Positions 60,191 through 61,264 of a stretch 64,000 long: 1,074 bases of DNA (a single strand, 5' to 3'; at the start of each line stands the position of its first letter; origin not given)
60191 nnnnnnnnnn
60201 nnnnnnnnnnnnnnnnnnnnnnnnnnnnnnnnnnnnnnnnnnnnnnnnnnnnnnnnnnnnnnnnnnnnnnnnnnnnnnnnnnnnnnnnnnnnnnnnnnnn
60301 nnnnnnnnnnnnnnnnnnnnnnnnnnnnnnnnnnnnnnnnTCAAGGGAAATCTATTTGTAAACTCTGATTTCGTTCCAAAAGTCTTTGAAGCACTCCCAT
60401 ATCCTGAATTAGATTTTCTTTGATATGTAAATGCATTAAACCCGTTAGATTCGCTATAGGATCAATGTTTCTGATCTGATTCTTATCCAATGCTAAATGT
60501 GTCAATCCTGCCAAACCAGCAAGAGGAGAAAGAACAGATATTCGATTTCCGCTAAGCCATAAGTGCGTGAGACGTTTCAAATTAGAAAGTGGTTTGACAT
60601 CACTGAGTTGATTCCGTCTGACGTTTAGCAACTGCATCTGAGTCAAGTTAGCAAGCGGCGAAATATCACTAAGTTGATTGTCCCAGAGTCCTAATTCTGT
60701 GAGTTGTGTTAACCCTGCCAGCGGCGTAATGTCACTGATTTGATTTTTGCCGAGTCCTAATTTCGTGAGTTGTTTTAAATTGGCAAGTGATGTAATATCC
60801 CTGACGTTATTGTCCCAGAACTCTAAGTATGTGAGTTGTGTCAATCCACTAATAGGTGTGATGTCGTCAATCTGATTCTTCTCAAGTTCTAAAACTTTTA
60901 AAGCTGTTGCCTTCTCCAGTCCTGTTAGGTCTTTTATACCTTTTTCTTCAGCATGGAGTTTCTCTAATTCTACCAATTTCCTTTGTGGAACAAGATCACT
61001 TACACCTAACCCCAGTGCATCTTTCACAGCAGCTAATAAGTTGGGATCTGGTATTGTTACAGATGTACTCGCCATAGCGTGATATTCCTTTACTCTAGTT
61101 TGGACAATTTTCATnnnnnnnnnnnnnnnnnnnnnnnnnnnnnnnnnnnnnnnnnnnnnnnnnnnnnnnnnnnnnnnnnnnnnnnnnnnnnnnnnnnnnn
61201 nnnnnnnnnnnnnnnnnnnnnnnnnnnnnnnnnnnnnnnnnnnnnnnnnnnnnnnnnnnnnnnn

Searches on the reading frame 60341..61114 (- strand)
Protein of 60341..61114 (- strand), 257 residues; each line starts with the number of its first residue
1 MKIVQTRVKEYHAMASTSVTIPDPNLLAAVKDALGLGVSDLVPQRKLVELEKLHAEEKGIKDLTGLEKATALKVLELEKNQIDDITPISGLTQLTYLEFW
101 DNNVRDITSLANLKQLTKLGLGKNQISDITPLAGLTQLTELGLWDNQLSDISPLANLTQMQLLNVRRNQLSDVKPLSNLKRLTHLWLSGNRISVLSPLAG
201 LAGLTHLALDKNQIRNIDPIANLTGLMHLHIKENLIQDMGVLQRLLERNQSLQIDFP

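Call 18: search_protein_families(library=pfam, proteins=[window:60341-61114:-], max_evalue=0.001)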
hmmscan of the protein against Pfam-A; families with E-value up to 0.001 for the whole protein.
window:60341-61114:- (257 aa): 7 families
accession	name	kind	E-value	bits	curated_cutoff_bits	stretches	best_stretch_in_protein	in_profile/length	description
PF12799.13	LRR_4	-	4.5e-34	116.1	27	4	180-222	1-44/44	Leucine Rich repeats (2 copies)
PF13855.12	LRR_8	-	4.8e-18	65.1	27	4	137-192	2-61/61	Leucine rich repeat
PF23598.1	LRR_14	-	1.2e-08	34.6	40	1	55-187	7-146/353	Leucine-rich repeat region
PF23952.1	LRR_EndoS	-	3.4e-08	34.1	27.9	1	21-79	1-54/116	Endo-beta-N-acetylglucosaminidase EndoS LRR domain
PF00560.39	LRR_1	-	1.7e-07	30.4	20.6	0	181-197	1-17/23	Leucine Rich Repeat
PF14580.12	LRR_9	-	2.1e-07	31.1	30.5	1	76-172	25-127/175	Leucine-rich repeat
PF23211.1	LRR_LRWD1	-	3.6e-05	24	28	0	132-195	38-101/190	Leucine-rich repeat and WD repeat-containing protein 1, LRR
